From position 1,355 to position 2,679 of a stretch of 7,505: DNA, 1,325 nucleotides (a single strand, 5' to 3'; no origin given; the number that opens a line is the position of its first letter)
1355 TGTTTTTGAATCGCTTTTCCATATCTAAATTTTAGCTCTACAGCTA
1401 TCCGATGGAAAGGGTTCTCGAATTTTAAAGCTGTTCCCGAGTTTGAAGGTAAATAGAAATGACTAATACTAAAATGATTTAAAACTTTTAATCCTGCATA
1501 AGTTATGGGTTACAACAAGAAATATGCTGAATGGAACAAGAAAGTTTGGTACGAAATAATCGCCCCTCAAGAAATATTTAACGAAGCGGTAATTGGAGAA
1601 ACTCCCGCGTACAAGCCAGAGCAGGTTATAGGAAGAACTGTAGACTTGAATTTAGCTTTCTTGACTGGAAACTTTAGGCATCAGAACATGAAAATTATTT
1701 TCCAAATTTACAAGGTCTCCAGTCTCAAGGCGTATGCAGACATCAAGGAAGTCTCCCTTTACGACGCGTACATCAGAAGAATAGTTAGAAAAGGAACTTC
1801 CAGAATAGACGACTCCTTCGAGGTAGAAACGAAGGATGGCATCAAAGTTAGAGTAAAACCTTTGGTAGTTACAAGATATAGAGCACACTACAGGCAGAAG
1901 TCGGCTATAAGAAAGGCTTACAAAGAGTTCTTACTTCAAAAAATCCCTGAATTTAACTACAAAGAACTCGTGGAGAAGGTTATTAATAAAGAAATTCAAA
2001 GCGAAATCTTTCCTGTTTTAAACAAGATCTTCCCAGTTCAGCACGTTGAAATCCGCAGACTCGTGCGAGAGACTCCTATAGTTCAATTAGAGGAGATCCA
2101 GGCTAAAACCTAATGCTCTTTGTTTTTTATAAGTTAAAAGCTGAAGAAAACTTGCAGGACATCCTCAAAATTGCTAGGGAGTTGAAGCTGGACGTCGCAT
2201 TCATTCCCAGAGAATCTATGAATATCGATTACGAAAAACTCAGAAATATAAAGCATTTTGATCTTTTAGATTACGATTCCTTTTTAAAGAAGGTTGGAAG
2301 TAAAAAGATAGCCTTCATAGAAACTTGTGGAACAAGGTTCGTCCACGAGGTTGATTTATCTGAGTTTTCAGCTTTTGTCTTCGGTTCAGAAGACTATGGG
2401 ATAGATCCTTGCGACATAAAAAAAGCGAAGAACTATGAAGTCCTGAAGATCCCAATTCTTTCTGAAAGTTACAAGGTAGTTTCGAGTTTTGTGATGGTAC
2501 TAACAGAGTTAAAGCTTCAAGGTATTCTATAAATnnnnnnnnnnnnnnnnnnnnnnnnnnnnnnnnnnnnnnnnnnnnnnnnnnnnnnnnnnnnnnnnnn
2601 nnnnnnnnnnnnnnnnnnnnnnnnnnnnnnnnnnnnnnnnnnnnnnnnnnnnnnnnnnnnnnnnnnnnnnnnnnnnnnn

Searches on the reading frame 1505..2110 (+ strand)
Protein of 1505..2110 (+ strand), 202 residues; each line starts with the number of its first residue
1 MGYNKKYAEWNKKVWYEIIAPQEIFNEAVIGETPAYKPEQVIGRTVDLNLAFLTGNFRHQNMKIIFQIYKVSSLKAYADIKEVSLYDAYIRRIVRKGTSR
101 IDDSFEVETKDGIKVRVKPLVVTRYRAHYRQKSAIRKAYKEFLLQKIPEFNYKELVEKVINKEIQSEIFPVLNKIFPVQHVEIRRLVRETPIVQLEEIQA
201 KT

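Call 4: search_protein_families(library=pfam, proteins=[window:1505-2110:+], max_evalue=0.01)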
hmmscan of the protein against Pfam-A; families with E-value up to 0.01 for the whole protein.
window:1505-2110:+ (202 aa): 1 family
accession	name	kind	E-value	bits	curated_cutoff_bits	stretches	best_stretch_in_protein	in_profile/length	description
PF01015.23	Ribosomal_S3Ae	-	1.8e-54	184.6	29.3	1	5-186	5-185/191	Ribosomal S3Ae family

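Call 5: search_protein_families(library=ncbifam, proteins=[window:1505-2110:+], max_evalue=0.01)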
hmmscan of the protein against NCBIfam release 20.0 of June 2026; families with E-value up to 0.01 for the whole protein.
window:1505-2110:+ (202 aa): 1 family
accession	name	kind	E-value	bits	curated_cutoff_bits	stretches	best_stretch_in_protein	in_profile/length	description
NF003142.0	PRK04057.1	equivalog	2e-64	216.7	198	1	3-187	6-189/210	30S ribosomal protein S3ae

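Call 59: find_homologous_proteins(query=window:1505-2110:+)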
Query window:1505-2110:+ (202 aa): 52 proteins with E <= 0.001 among 140 candidates.
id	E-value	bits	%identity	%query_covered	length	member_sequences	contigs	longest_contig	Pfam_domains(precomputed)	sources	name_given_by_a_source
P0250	1.1e-124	432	100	100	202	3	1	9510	PF01015.24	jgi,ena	-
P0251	2.9e-110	385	86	100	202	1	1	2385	PF01015.24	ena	-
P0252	1.1e-104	366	81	100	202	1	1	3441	PF01015.24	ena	-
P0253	5.8e-104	364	81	99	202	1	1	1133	PF01015.24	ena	-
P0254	3.3e-102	358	81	96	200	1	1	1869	PF01015.24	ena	-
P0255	3.5e-102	358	80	98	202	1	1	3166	PF01015.24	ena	-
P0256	5.2e-102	358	81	96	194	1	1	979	PF01015.24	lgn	-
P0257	1.9e-101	356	78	98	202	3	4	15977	PF01015.24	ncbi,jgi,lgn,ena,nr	ncbi:MAG TPA: 30S ribosomal protein S3ae [Candidatus Nanopusillus sp.]|nr:30S ribosomal protein S3ae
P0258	4.4e-90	319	70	100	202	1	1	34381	PF01015.24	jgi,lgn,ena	-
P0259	1.9e-89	317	72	100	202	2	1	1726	PF01015.24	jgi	-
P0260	3.8e-89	316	70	100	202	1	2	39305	PF01015.24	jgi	-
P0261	8.9e-86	305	68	98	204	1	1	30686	PF01015.24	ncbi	-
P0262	4.1e-75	270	66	95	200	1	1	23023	PF01015.24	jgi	-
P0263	1.2e-74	268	64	94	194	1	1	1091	PF01015.24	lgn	-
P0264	1.8e-74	268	63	94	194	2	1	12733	PF01015.24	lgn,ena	-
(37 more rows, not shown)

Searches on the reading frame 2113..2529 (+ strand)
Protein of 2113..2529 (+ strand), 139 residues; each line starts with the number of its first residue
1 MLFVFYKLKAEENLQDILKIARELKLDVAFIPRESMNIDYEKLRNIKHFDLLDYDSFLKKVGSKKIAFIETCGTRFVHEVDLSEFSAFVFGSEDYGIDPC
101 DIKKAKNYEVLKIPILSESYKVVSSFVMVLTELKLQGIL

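Call 4: search_protein_families(library=pfam, proteins=[window:2113-2529:+], max_evalue=0.01)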
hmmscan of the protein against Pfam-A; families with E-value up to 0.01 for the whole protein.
window:2113-2529:+ (139 aa): 1 family
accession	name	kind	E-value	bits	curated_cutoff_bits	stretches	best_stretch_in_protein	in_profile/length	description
PF00588.24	SpoU_methylase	-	1.2e-05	25.9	29.7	1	7-116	8-125/142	SpoU rRNA Methylase family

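Call 5: search_protein_families(library=ncbifam, proteins=[window:2113-2529:+], max_evalue=0.01)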
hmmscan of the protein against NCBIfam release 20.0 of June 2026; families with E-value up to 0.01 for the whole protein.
window:2113-2529:+ (139 aa): 1 family
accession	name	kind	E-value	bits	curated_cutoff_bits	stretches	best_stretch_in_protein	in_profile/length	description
TIGR00185.1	tRNA_yibK_trmL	equivalog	0.00017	21.5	190.6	1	40-130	51-141/154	tRNA (uridine(34)/cytosine(34)/5-carboxymethylaminomethyluridine(34)-2'-O)-methyltransferase TrmL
